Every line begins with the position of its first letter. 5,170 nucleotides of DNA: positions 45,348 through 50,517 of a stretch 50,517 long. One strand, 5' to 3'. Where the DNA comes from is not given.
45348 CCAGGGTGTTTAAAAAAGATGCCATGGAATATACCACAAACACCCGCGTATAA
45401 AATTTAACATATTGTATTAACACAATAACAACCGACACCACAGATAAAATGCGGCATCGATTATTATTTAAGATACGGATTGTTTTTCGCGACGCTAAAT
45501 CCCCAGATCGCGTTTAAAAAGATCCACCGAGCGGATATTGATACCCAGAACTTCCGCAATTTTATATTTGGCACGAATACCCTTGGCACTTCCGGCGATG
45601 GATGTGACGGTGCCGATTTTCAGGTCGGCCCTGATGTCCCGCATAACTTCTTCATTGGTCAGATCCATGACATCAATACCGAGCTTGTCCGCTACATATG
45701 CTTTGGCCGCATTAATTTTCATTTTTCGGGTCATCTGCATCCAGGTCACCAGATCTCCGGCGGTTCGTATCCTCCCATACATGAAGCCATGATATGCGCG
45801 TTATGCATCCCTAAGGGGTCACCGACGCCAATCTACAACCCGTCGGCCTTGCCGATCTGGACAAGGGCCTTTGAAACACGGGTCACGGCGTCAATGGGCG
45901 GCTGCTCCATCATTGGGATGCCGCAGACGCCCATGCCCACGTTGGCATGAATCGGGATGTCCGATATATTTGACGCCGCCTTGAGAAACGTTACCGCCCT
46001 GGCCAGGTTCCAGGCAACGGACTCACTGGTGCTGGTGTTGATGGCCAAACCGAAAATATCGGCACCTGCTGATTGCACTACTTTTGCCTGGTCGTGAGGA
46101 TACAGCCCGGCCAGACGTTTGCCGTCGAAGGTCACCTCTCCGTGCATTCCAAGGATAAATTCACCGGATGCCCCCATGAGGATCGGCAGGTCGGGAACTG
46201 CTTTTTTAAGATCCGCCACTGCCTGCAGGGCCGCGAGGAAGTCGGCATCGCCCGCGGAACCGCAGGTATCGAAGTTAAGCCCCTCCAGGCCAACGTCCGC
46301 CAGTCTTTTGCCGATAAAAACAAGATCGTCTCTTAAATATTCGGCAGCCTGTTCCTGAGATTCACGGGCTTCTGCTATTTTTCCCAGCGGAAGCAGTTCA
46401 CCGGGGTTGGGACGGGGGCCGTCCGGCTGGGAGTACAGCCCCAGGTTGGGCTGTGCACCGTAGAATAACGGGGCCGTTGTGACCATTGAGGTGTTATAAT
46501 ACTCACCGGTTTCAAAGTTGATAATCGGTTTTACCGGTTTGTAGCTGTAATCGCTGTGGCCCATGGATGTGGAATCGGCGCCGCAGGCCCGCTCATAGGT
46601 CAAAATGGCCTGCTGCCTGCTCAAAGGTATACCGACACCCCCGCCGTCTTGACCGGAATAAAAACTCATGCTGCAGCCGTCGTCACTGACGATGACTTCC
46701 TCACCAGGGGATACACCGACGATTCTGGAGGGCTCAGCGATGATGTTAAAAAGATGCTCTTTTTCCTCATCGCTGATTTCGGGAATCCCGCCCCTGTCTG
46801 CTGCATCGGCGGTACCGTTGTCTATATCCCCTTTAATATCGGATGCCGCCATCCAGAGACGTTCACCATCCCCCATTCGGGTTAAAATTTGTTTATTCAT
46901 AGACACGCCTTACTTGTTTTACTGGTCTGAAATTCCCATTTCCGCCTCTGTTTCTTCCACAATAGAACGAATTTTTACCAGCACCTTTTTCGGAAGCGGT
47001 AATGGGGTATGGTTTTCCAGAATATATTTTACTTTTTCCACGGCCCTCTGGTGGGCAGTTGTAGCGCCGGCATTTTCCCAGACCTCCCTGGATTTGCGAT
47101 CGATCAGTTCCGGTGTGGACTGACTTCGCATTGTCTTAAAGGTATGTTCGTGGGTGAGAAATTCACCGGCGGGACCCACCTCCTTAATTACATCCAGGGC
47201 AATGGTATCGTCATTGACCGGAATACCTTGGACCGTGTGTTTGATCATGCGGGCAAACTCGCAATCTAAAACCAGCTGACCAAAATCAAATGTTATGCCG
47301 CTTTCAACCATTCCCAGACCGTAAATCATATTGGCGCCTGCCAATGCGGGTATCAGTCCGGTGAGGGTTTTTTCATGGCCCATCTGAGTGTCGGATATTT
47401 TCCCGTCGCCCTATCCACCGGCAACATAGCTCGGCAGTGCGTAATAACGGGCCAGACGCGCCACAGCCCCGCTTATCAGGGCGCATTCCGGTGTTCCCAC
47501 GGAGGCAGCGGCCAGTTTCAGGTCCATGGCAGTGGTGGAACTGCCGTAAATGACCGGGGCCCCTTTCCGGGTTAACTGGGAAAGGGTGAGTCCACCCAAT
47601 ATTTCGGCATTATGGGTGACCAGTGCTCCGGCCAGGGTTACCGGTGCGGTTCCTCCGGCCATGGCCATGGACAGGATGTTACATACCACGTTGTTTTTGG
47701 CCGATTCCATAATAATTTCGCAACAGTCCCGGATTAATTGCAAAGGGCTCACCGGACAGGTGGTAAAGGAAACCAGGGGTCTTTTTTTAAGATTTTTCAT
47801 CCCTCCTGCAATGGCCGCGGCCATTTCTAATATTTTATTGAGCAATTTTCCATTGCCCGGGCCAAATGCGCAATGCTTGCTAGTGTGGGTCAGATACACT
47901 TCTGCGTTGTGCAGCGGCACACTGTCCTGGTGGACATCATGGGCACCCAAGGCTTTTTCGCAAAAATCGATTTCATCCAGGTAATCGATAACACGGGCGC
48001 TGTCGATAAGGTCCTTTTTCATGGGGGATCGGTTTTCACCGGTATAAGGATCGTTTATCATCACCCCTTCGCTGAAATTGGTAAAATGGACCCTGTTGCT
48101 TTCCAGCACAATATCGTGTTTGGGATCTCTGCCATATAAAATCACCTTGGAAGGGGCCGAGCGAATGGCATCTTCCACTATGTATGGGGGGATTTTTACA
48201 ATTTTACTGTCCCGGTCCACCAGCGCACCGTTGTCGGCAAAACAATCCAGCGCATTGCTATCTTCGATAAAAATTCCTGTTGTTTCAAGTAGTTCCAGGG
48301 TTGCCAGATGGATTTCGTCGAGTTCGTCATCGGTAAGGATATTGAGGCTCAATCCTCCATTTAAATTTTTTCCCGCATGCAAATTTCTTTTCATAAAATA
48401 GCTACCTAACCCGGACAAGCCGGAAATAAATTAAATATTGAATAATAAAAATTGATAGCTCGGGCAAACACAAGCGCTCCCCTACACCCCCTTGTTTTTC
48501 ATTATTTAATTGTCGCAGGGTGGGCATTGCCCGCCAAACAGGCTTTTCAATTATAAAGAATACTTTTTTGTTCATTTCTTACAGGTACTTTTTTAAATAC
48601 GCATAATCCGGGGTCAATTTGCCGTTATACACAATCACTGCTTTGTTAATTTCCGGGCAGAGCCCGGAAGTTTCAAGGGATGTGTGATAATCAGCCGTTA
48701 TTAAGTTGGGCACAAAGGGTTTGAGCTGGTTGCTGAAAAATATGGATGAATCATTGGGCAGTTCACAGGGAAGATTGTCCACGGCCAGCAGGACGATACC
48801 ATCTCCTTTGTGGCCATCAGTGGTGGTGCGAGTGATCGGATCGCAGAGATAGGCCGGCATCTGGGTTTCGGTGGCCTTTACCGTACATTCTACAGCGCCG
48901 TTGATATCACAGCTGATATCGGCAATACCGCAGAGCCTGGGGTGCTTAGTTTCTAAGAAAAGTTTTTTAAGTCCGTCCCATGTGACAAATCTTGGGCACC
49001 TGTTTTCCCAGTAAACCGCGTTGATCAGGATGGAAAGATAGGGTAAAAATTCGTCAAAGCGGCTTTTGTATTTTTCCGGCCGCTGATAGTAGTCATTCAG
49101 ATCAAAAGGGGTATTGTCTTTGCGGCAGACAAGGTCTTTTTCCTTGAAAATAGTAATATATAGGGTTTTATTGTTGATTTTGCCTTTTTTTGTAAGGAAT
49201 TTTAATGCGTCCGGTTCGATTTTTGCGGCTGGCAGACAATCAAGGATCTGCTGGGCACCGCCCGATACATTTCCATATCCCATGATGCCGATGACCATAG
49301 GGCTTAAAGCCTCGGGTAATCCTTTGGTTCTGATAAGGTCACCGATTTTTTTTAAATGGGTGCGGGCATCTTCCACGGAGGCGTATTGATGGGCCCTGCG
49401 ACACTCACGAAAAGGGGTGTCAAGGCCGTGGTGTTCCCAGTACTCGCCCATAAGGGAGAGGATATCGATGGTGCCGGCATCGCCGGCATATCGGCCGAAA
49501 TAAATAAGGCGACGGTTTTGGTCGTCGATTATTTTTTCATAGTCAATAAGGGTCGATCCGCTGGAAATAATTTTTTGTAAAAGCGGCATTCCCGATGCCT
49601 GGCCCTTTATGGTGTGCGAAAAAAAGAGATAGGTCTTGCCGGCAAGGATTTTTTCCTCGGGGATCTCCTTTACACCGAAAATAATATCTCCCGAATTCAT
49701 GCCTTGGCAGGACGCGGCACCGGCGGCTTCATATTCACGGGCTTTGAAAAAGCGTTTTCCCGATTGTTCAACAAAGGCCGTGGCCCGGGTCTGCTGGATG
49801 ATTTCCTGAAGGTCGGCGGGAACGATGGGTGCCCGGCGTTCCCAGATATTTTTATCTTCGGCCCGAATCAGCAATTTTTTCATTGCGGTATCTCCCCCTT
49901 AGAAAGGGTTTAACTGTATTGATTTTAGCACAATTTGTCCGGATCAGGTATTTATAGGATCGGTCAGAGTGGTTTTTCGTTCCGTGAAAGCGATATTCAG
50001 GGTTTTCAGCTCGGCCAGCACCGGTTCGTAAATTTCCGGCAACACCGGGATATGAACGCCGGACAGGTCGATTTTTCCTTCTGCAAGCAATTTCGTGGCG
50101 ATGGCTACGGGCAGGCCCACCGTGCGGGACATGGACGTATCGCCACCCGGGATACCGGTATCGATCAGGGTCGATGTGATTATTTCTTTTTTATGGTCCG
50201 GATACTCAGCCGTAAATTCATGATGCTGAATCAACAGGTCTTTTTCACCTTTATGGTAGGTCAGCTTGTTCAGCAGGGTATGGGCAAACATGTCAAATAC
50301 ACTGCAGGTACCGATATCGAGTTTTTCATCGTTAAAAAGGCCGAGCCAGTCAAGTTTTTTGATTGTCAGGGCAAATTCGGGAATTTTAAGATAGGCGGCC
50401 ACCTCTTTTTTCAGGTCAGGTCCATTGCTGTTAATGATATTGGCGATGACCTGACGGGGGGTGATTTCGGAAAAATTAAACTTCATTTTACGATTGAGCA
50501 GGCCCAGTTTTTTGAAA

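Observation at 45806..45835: Second in-frame UAG at the MtbB pyrrolysine site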

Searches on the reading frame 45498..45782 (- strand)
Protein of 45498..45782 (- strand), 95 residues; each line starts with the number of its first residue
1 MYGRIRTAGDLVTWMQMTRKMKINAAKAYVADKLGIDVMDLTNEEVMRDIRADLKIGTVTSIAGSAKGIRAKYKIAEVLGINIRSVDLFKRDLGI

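Call 45: list_cluster_members(proteins=[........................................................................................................, window:45498-45782:-, window:45498-45740:-, window:45498-45734:-, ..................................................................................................])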
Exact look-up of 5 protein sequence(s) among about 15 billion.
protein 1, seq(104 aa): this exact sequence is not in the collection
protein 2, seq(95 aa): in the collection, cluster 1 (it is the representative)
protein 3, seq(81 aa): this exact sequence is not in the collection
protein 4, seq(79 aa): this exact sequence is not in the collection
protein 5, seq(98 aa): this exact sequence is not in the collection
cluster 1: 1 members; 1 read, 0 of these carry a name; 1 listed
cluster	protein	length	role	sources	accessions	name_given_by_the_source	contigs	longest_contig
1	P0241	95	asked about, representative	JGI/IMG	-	-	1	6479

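Call 50: search_protein_families(library=ncbifam, max_evalue=0.00001, proteins=[window:45498-45782:-])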
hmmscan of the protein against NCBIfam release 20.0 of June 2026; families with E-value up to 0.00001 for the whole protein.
window:45498-45782:- (95 aa): 1 family
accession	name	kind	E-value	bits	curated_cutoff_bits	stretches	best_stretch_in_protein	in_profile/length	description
TIGR02368.1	dimeth_PyL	equivalog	3.7e-28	98.4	369.1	1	4-92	377-465/466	[dimethylamine--corrinoid protein] Co-methyltransferase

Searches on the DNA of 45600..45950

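Call 9: search_rna_families(source=window, start=45600, end=45950, threshold=gathering, show_alignments=2)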
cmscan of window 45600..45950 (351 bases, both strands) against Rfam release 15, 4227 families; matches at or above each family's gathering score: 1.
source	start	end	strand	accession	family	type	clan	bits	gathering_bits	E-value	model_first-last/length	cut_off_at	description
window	45737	45835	-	RF02509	PYLIS_2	Cis-reg;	-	65.3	36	9.8e-16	1-100/100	no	Pyrrolysine insertion sequence mtbB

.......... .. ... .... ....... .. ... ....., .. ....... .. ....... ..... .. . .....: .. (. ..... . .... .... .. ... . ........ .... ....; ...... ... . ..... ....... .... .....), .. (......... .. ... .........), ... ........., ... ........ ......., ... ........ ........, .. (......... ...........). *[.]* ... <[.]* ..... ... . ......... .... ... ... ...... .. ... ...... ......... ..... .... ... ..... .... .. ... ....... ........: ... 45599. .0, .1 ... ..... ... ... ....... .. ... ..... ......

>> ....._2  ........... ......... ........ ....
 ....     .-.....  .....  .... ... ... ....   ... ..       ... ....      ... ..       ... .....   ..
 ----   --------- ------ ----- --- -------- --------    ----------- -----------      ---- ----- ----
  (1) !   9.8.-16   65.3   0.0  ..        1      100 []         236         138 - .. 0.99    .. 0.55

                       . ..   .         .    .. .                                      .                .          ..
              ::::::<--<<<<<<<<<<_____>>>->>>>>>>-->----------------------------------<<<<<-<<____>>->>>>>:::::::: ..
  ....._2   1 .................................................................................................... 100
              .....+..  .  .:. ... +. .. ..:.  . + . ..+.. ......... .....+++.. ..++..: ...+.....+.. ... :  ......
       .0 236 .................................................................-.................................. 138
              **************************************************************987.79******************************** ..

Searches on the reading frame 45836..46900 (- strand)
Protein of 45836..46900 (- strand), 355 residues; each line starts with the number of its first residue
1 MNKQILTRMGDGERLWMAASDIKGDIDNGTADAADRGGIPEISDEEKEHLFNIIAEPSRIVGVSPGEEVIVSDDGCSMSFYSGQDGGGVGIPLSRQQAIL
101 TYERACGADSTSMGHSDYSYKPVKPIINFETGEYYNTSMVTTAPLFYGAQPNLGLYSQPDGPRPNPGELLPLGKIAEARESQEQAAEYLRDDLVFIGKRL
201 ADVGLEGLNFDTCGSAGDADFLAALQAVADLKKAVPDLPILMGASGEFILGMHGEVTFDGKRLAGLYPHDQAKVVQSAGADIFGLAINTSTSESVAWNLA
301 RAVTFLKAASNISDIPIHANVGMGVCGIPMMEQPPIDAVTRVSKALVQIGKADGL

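Call 13: find_encoding_contigs(protein=window:45836-46900:-, flank=10000, max_places=10)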
Protein window:45836-46900:- (355 aa): 4 contigs read that carry it; 3 places shown.
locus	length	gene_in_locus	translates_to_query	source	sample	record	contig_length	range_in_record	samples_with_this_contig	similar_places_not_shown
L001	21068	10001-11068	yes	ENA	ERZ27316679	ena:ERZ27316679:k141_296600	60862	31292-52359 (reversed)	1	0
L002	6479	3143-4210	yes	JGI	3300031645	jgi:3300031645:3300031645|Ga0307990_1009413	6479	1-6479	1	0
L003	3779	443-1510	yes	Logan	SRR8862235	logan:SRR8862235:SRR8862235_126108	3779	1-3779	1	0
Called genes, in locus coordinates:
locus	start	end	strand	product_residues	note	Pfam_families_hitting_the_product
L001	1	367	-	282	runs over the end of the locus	PF00497:SBP_bac_3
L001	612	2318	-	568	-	PF00149:Metallophos, PF12850:Metallophos_2, PF02195:ParB_N, PF01037:AsnC_trans_reg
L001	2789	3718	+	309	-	PF00890:FAD_binding_2 (weak), PF01134:GIDA (faint), PF01266:DAO (faint), PF03486:HI0933_like (faint), PF07992:Pyr_redox_2, PF12831:FAD_oxidored (weak), PF13738:Pyr_redox_3, PF00070:Pyr_redox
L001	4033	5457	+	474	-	PF06253:MTTB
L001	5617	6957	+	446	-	PF01488:Shikimate_DH, PF03435:Sacchrp_dh_NADP, PF16653:Sacchrp_dh_C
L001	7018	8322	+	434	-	PF05222:AlaDh_PNT_N, PF01262:AlaDh_PNT_C (weak)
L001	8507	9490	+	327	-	PF06253:MTTB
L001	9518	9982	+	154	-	PF06253:MTTB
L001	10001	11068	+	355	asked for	PF09505:Dimeth_Pyl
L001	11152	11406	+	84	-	PF09505:Dimeth_Pyl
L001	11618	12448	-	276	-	-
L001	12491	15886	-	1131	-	PF01443:Viral_helicase1 (faint), PF27218:MJ0043_C, PF00580:UvrD-helicase, PF13245:AAA_19, PF13361:UvrD_C, PF13538:UvrD_C_2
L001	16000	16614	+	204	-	PF04381:RdgC (weak)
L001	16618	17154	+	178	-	-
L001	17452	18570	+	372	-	PF00712:DNA_pol3_beta, PF02767:DNA_pol3_beta_2, PF02768:DNA_pol3_beta_3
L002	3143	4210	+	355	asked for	PF09505:Dimeth_Pyl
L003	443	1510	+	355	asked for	PF09505:Dimeth_Pyl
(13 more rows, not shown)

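Call 50: search_protein_families(library=ncbifam, max_evalue=0.00001, proteins=[window:45836-46900:-])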
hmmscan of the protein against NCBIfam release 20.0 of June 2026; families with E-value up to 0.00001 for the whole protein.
window:45836-46900:- (355 aa): 1 family
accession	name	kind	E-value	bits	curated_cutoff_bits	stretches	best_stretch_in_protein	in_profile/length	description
TIGR02368.1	dimeth_PyL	equivalog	3.5e-112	375.4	369.1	1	5-355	5-355/466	[dimethylamine--corrinoid protein] Co-methyltransferase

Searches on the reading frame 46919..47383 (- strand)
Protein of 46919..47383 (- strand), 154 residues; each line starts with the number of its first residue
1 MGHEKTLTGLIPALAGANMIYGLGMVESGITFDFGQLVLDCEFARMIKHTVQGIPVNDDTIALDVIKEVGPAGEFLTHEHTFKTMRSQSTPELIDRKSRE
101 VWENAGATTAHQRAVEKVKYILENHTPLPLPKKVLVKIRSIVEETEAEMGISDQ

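Call 30: search_protein_families(library=ncbifam, proteins=[window:46919-47383:-])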
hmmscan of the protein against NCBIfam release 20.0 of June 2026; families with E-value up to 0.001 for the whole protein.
window:46919-47383:- (154 aa): 1 family
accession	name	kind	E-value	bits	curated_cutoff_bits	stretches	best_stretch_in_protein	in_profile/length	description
TIGR02369.2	trimeth_pyl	equivalog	3.6e-65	220.3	525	1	2-146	325-469/469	[trimethylamine--corrinoid protein] Co-methyltransferase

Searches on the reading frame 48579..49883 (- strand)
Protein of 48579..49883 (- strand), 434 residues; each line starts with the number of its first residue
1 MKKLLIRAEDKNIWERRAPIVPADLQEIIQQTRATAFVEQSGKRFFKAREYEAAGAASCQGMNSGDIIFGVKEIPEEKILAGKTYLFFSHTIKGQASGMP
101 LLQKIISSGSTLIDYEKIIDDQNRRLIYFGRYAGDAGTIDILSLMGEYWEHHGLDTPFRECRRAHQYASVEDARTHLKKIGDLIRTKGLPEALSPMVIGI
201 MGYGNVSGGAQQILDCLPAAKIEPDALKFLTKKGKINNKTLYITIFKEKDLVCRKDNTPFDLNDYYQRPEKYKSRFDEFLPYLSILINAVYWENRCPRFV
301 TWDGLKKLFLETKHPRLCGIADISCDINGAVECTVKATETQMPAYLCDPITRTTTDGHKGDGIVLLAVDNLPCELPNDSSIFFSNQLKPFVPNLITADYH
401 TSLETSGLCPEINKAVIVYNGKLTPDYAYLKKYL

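Call 10: search_protein_families(library=pfam, proteins=[window:48579-49883:-])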
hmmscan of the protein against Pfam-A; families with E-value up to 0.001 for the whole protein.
window:48579-49883:- (434 aa): 2 families
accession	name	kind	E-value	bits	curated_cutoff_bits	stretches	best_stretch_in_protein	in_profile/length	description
PF05222.21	AlaDh_PNT_N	-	6.4e-17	62.5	30.4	1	6-134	2-134/136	Alanine dehydrogenase/PNT, N-terminal domain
PF01262.27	AlaDh_PNT_C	-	4.3e-06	26.7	23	1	352-424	143-212/214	Alanine dehydrogenase/PNT, C-terminal domain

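Call 30: search_protein_families(library=ncbifam, proteins=[window:48579-49883:-])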
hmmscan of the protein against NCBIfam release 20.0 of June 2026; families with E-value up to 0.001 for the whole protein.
window:48579-49883:- (434 aa): 1 family
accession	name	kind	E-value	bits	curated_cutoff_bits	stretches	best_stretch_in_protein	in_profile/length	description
TIGR00518.1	alaDH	equivalog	0.00011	21.2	391.85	0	10-119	9-120/370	alanine dehydrogenase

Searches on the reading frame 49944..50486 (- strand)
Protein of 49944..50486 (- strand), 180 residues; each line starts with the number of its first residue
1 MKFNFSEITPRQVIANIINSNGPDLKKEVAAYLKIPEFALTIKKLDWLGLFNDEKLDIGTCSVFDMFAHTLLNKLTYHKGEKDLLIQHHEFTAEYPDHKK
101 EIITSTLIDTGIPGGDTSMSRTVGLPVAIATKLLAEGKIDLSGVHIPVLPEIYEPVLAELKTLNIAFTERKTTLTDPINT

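Call 10: search_protein_families(library=pfam, proteins=[window:49944-50486:-])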
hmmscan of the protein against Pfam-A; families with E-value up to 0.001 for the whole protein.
window:49944-50486:- (180 aa): 1 family
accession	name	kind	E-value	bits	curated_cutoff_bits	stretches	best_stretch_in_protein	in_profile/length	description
PF16653.10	Sacchrp_dh_C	-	2e-27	97.4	31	1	32-161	121-261/265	Saccharopine dehydrogenase C-terminal domain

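Call 50: search_protein_families(library=ncbifam, max_evalue=0.00001, proteins=[window:49944-50486:-])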
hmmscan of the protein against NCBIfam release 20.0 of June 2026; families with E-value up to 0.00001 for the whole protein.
window:49944-50486:- (180 aa): 0 families
